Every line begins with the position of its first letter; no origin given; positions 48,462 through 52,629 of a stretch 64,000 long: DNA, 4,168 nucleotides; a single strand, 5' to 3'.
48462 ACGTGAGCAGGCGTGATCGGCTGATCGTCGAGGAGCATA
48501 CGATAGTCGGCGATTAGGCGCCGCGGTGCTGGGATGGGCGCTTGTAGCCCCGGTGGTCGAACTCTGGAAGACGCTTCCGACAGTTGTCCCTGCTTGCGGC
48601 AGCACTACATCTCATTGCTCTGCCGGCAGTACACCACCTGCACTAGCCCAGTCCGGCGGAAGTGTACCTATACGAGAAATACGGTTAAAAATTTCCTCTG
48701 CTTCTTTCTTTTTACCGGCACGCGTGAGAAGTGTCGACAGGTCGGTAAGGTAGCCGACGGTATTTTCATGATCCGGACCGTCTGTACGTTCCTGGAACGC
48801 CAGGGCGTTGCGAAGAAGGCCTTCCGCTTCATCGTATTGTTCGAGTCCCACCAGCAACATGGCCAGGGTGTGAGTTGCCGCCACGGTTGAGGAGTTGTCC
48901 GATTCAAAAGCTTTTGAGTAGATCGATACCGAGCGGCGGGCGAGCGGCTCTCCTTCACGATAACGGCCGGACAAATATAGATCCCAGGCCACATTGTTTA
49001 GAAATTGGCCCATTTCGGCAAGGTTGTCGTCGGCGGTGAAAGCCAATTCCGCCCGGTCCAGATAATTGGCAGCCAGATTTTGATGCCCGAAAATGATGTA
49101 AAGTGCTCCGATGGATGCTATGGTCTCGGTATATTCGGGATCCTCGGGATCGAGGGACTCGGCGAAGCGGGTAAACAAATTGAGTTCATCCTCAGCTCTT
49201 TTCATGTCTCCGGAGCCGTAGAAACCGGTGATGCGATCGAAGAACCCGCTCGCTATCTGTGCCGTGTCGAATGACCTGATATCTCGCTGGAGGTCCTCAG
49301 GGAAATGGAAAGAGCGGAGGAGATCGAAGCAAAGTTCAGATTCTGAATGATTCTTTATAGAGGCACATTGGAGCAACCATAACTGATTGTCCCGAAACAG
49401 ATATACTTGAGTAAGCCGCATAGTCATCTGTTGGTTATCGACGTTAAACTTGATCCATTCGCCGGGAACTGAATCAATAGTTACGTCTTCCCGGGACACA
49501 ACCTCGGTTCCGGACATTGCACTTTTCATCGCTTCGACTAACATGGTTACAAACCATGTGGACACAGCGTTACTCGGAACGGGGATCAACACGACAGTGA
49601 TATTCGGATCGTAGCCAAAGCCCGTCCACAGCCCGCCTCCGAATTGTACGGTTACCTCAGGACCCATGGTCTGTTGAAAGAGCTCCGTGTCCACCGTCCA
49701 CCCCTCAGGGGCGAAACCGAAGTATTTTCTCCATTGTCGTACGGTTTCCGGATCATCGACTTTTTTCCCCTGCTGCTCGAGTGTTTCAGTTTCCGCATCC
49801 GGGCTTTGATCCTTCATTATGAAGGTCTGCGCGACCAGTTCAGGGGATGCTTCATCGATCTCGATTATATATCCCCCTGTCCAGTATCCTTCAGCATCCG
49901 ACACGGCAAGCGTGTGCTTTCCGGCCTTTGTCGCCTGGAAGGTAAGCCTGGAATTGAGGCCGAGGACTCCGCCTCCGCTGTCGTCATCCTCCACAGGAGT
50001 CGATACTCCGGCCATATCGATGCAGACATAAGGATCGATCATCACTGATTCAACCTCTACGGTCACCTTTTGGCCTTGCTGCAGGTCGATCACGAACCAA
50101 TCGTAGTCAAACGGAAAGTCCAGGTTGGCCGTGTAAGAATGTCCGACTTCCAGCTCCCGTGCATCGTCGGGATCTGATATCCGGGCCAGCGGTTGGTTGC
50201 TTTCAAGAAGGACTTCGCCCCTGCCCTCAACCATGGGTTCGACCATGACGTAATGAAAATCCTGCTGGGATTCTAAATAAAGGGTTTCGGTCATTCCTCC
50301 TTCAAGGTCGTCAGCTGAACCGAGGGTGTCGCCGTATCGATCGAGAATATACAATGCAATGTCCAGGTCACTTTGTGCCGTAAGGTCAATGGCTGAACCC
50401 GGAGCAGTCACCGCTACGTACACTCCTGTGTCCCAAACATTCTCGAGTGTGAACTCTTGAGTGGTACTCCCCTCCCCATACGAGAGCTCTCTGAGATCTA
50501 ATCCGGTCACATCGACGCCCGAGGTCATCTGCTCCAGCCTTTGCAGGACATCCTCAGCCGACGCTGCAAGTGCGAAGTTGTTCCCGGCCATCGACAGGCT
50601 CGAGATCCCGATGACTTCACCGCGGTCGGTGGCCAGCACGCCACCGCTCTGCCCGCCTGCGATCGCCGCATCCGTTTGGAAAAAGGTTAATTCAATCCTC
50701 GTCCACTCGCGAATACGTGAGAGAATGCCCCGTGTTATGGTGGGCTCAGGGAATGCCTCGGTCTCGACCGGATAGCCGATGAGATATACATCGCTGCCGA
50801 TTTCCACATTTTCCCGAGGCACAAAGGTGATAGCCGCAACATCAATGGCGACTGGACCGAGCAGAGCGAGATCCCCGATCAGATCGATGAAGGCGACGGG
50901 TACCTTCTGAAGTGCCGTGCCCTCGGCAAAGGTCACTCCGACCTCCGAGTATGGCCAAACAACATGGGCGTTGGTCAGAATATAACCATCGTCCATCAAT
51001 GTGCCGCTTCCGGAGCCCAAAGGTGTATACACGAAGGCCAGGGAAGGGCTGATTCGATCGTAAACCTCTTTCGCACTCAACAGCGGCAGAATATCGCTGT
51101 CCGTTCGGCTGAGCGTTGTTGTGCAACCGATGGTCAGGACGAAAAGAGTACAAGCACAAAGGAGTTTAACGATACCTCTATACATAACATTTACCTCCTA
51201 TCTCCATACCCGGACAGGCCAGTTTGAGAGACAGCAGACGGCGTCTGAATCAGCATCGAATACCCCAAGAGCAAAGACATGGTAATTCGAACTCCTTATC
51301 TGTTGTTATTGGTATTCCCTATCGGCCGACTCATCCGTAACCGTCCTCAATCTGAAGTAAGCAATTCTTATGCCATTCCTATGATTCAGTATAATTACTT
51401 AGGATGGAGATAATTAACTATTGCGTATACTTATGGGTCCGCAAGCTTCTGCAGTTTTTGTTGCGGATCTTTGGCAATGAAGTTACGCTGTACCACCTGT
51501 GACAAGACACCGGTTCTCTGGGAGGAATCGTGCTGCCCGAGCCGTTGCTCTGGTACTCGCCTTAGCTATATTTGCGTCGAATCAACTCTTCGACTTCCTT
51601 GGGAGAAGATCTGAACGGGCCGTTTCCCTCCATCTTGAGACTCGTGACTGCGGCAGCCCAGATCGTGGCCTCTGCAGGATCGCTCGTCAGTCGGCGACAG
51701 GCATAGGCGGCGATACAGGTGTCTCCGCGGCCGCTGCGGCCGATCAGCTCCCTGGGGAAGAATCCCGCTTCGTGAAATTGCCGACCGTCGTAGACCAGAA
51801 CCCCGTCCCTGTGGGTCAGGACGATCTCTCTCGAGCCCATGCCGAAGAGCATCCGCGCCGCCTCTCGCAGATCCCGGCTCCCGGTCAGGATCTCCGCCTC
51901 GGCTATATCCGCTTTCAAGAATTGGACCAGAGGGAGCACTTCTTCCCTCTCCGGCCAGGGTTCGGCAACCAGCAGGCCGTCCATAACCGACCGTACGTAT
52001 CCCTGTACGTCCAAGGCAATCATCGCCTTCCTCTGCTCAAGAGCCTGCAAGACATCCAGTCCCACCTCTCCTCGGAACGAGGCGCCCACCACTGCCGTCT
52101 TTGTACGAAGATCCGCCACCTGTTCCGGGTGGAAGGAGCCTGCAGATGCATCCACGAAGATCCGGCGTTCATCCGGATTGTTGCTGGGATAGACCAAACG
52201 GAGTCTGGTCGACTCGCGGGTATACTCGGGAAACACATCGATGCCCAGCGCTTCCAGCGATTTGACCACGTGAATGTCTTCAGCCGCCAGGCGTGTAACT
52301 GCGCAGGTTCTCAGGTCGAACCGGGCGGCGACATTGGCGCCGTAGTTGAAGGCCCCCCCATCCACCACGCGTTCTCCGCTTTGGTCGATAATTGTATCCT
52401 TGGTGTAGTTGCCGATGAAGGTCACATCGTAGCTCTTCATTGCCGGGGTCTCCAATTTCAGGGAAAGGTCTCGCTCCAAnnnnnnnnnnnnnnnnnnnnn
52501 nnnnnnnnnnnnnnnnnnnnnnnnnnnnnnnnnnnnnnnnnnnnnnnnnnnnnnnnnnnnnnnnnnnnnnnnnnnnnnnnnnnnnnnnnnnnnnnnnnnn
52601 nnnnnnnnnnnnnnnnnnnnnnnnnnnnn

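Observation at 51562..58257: Third AfuABC-type importer with its own PfkB kinase and two TIM-barrel isomerases (cluster C)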

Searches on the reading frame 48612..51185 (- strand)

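Call 4: search_protein_families(library=pfam, proteins=[window:48612-51185:-])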
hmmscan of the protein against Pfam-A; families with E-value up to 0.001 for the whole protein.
window:48612-51185:- (857 aa): 7 families
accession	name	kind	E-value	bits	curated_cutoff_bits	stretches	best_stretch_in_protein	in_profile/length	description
PF13365.12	Trypsin_2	-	1.7e-23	84.4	27.6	1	59-194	1-144/144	Trypsin-like peptidase domain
PF13424.12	TPR_12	-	2.8e-19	69.5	30.1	2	769-838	4-73/77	Tetratricopeptide repeat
PF13374.12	TPR_10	-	1.3e-14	54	27.5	1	767-806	1-40/42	Tetratricopeptide repeat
PF24885.1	TPR_NPHP3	-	5.7e-07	29.6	100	1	740-836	113-209/239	Nephrocystin-3 TPR domain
PF25068.1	ARM_TT21_4th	-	4.5e-05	24.2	30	1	751-835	17-98/153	Tetratricopeptide repeat protein 21 forth ARM domain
PF00089.32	Trypsin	-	5.4e-05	23.5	20.6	0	162-198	158-198/220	Trypsin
PF04151.21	PPC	-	0.00062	21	25.9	0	360-429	1-69/70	Bacterial pre-peptidase C-terminal domain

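Call 5: search_protein_families(library=ncbifam, proteins=[window:48612-51185:-])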
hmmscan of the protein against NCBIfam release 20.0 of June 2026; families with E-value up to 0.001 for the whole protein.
window:48612-51185:- (857 aa): 13 families
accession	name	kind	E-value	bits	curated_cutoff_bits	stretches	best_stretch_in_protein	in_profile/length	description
TIGR02037.1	degP_htrA_DO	subfamily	4.1e-20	72.1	416.2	1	57-203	60-208/434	Do family serine endopeptidase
NF041521.1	HhoA_HhoB_HtrA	equivalog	8e-19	68.1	450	1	57-197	57-199/335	HhoA/HhoB/HtrA family serine endopeptidase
NF047968.1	SerProtHtrA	equivalog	4.9e-18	65.6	470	1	57-280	87-316/357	serine protease HtrA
NF008147.1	PRK10898.1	equivalog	2.7e-17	63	408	1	59-202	80-222/352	outer membrane-stress sensor serine endopeptidase DegS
TIGR02038.1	protease_degS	equivalog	3.9e-17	62.4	422.95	1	58-200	79-220/351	outer membrane-stress sensor serine endopeptidase DegS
NF040586.1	FxSxx_TPR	equivalog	1.7e-13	50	300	1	692-836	478-624/830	FxSxx-COOH system tetratricopeptide repeat protein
NF033740.0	MarP_fam_protase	equivalog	4.7e-13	48.9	250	1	58-220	212-377/390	MarP family serine protease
NF040960.1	MamE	equivalog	3.8e-11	42.3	800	1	59-196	124-265/659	magnetosome formation protease MamE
NF008189.1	PRK10942.1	equivalog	4.8e-10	38.5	720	1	54-200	112-257/477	serine endoprotease DegP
NF053637.1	SerProtHtrAspr2045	equivalog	5.8e-10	38.7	650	1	67-203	117-259/394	serine protease HtrA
NF007526.1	PRK10139.1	equivalog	7.6e-10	38.1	756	1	57-200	91-235/456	serine endoprotease DegQ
NF050055.1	SerProtHtrAMycob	equivalog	1.6e-05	24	800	1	58-196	228-378/502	serine protease HtrA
NF040961.1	MamO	equivalog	0.00084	17.8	800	0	59-202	100-246/648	magnetosome protein MamO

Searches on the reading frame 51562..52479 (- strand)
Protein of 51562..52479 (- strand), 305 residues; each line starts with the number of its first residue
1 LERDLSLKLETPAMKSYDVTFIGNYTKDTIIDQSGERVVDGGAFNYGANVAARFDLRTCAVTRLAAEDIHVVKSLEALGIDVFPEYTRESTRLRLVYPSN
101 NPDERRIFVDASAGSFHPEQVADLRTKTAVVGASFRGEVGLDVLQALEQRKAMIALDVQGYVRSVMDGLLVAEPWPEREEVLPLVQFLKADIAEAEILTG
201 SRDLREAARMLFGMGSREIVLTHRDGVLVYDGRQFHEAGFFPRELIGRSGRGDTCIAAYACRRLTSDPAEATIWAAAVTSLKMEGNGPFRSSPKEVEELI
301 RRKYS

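Call 4: search_protein_families(library=pfam, proteins=[window:51562-52479:-])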
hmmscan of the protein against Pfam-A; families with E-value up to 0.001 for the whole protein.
window:51562-52479:- (305 aa): 1 family
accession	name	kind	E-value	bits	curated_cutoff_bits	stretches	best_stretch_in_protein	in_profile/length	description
PF00294.29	PfkB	-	1.3e-08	35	25.8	1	48-285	43-292/302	pfkB family carbohydrate kinase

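Call 5: search_protein_families(library=ncbifam, proteins=[window:51562-52479:-])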
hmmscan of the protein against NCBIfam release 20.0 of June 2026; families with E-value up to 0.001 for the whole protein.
window:51562-52479:- (305 aa): 7 families
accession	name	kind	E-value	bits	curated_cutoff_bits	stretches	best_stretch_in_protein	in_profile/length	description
NF049991.1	TagKinase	equivalog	1.1e-06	27.7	420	1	193-292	203-305/321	tagatose kinase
NF041332.1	KDG_KDGal_kin_Halo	equivalog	1.2e-06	28.3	440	1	179-302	184-312/320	bifunctional 2-dehydro-3-deoxygluconokinase/2-dehydro-3-deoxygalactonokinase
TIGR03168.1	1-PFK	subfamily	2.9e-05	23.2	216.4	1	144-299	150-298/305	hexose kinase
TIGR02152.1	D_ribokin_bact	equivalog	9e-05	21.9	299.65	1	178-295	169-293/298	ribokinase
TIGR03828.1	pfkB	equivalog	0.00016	20.8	292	1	142-299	148-298/305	1-phosphofructokinase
NF007321.0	PRK09813.1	equivalog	0.00018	21.1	247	1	201-273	171-244/261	fructoselysine 6-kinase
TIGR04382.1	myo_inos_iolC_N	equivalog_domain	0.00036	19.9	300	0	180-286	184-293/309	5-dehydro-2-deoxygluconokinase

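Call 9: find_encoding_contigs(protein=window:51562-52440:-, flank=10000, max_places=6)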
Protein window:51562-52440:- (292 aa): 2 contigs read that carry it; 2 places shown.
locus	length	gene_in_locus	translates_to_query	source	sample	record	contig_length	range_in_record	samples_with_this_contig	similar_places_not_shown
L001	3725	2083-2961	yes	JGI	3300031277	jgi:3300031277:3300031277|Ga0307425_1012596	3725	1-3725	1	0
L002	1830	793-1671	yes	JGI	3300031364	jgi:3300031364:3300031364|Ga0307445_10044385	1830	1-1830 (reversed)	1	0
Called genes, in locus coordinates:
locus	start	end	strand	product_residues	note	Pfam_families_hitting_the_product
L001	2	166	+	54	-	?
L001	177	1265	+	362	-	PF00005:ABC_tran, PF08402:TOBE_2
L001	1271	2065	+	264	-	PF01261:AP_endonuc_2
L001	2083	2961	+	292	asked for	PF00294:PfkB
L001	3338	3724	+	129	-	?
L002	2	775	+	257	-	?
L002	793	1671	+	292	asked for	PF00294:PfkB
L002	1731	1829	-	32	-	?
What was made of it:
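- Checked: The ATG at 52440 gives the 292-aa product, which is found 100% identical on two other metagenome contigs (call 9).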

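Call 11: find_homologous_proteins(query=window:51562-52440:-, max_evalue=0.00001)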
Query window:51562-52440:- (292 aa): 5092 proteins with E <= 0.00001 among 8000 candidates; the best 120 are listed.
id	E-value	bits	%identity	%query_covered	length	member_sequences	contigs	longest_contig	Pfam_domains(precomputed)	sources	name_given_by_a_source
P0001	4.6e-189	645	100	100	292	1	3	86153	PF00294.30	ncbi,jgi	-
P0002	2.9e-177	606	94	100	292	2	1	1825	PF00294.30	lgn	-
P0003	7.3e-170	582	90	100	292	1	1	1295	PF00294.30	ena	-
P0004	2.0e-166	570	88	100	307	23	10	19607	PF00294.30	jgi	jgi:sugar/nucleoside kinase (ribokinase family)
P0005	1.4e-162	558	87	100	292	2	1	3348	PF00294.30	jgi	jgi:sugar/nucleoside kinase (ribokinase family)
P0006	2.2e-162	557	86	100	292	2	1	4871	PF00294.30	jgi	jgi:sugar/nucleoside kinase (ribokinase family)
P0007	8.2e-161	552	85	100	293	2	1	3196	PF00294.30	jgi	jgi:sugar/nucleoside kinase (ribokinase family)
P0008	1.6e-158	545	83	100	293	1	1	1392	PF00294.30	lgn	-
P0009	1.2e-150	519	80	100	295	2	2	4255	PF00294.30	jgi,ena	-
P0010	3.8e-149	514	77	100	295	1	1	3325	PF00294.30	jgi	jgi:sugar/nucleoside kinase (ribokinase family)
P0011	9.5e-148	509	78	100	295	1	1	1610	PF00294.30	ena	-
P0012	1.6e-146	505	76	100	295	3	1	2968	PF00294.30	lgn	-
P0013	9.3e-146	503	76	100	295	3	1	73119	PF00294.30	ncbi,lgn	-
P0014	7.0e-145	500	75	100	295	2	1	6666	-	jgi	jgi:sugar/nucleoside kinase (ribokinase family)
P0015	1.0e-144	499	75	100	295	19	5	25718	PF00294.30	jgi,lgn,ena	-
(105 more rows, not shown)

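Call 12: search_solved_structures(query=window:51562-52440:-, max_evalue=0.01, show_alignments=2)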
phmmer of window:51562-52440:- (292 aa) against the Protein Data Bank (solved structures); distinct sequences matched with E-value up to 0.01: 6.
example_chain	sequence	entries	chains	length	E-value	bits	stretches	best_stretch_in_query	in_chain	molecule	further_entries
7e4l_A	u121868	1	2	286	3.1e-42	148.2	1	6-280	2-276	PfkB domain-containing protein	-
1vk4_A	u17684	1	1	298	5.6e-41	144.1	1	5-280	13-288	PfkB Carbohydrate kinase TM0415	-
5ysp_A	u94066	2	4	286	9.9e-41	143.3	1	6-280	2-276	TM0415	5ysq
3kd6_A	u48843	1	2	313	3.1e-05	26.9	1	159-285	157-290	Carbohydrate kinase, PfkB family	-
3hj6_A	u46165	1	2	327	0.0029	20.4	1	166-287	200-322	Fructokinase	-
3iq0_A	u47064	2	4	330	0.0099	18.7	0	193-289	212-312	putative Ribokinase II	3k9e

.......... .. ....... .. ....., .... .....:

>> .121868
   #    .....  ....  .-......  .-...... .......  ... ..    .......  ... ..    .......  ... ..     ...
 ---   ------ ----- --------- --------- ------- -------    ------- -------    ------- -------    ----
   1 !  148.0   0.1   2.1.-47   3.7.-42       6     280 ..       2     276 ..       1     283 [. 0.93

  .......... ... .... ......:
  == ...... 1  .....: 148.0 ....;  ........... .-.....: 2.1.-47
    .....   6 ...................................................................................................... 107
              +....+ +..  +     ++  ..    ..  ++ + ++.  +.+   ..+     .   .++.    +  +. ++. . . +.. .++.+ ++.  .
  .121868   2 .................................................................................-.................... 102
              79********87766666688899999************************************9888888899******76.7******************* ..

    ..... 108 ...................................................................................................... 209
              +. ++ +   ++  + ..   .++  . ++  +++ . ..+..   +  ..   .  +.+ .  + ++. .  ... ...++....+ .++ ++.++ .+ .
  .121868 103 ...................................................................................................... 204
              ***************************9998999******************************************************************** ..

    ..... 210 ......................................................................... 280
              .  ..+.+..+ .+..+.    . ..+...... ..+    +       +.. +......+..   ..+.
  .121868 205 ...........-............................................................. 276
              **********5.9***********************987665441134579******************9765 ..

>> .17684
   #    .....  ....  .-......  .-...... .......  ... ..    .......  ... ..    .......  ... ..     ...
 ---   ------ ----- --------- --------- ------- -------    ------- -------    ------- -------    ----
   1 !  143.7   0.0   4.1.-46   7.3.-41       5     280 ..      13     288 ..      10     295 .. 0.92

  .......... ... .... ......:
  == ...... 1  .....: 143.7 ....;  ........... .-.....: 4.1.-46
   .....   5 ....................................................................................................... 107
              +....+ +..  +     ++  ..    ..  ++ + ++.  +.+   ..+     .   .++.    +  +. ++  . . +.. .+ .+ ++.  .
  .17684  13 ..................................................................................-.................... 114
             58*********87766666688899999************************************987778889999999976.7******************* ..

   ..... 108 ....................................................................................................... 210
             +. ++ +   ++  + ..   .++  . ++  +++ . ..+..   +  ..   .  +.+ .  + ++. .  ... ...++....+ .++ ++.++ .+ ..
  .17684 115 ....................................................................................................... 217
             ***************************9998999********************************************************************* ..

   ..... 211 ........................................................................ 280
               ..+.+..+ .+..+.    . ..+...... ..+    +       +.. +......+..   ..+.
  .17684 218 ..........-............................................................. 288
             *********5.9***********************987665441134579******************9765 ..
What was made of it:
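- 51562..52440 (-): Ribokinase-family kinase of the pyrophosphate-dependent TM0415 clade, 'homolog 49' acceptor type. PDB matches to TM0415 (7E4L, 1VK4, 5YSP), E 3e-42 to 1e-40 (call 12).
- TM0415 is the best solved relative (call 12).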

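Call 21: find_related_loci(query=A1, collection=genome_contigs, flank=10000)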
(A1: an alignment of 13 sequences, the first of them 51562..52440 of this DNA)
Query A1 (292 aa) in genome_contigs; peptide patterns used: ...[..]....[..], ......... (x = any residue, [..] = any of these).
599 stretches matched a pattern (row limit reached: there are more); 548 encode a relative of the query (tblastn E <= 1e-3); the best 80 are kept; 80 distinct loci.
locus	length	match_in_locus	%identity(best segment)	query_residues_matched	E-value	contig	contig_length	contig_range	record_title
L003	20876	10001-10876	76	1-292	2e-152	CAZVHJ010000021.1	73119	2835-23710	MAG TPA_asm: uncultured Spirochaetaceae bacterium isolate binchicken_co178_254 genome assembly, contig: NODE_692_length_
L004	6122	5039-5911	75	1-291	6e-153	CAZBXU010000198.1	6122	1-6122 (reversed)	MAG TPA_asm: uncultured Spirochaetaceae bacterium isolate SRP214966_co5_300 genome assembly, contig: NODE_14440_length_6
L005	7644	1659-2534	76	1-292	6e-152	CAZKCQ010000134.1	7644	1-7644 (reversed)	MAG TPA_asm: uncultured Spirochaetaceae bacterium isolate binchicken_co129_599 genome assembly, contig: NODE_31949_lengt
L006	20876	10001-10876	76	1-292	9e-151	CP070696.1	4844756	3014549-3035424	MAG: Spirochaetaceae bacterium isolate bin59 chromosome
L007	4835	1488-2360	77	1-291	9e-150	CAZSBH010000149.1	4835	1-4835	MAG TPA_asm: uncultured Spirochaetaceae bacterium isolate SRP214966_co2_439 genome assembly, contig: NODE_36079_length_4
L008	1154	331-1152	76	1-274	3e-157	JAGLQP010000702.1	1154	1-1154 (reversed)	MAG: Spirochaetales bacterium isolate RS_8_6 ROV157_8.bin.6.fa_702, whole genome shotgun sequence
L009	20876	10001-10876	61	1-292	5e-116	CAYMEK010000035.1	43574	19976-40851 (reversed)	MAG TPA_asm: uncultured Spirochaetaceae bacterium isolate SRP323688_co1_278 genome assembly, contig: NODE_1601_length_43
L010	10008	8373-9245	59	2-292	8e-116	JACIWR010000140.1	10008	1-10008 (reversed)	MAG: Anaerolineae bacterium isolate MAG-31 Anaerolineae_A3_bin18_Scaffold_140, whole genome shotgun sequence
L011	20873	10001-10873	62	4-292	8e-114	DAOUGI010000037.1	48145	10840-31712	MAG TPA_asm: Anaerolineae bacterium isolate R44_137 k83_993488, whole genome shotgun sequence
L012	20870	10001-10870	57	2-291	1e-112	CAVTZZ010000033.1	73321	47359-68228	MAG: uncultured delta proteobacterium isolate MFD04408.bin.2.108 genome assembly, contig: contig_16613, whole genome sho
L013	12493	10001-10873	59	1-291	1e-112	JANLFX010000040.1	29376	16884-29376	MAG: Anaerolineae bacterium isolate A05DMB24 NODE_40_length_29376_cov_10.129975, whole genome shotgun sequence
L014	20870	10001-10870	56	2-291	5e-112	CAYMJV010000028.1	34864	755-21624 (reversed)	MAG TPA_asm: uncultured Syntrophaceae bacterium isolate binchicken_co378_81 genome assembly, contig: NODE_949_length_348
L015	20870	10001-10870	58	2-291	6e-112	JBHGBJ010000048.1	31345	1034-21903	MAG: Thermodesulfobacteriota bacterium isolate SBS.BIN.12 SBSBIN12_contig_48, whole genome shotgun sequence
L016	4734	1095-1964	61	2-291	1e-112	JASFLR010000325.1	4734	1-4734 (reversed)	MAG: Anaerolineae bacterium isolate D0817M12metaG_sub_Bin_293 D0817M12metaG_FD_scaffold_4134_c1, whole genome shotgun se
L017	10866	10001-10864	57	1-289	2e-111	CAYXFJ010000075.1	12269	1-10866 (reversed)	MAG TPA_asm: uncultured bacterium isolate SRP080215_co1_194 genome assembly, contig: NODE_5153_length_12269_cov_3.592926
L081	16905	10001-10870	52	2-291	3e-99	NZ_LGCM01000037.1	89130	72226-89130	Levilinea saccharolytica strain KIBI-1 contig_19, whole genome shotgun sequence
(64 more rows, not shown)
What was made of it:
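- Closest known: TM0415. Same: The Levilinea locus is L081, at 52% identity (call 21).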
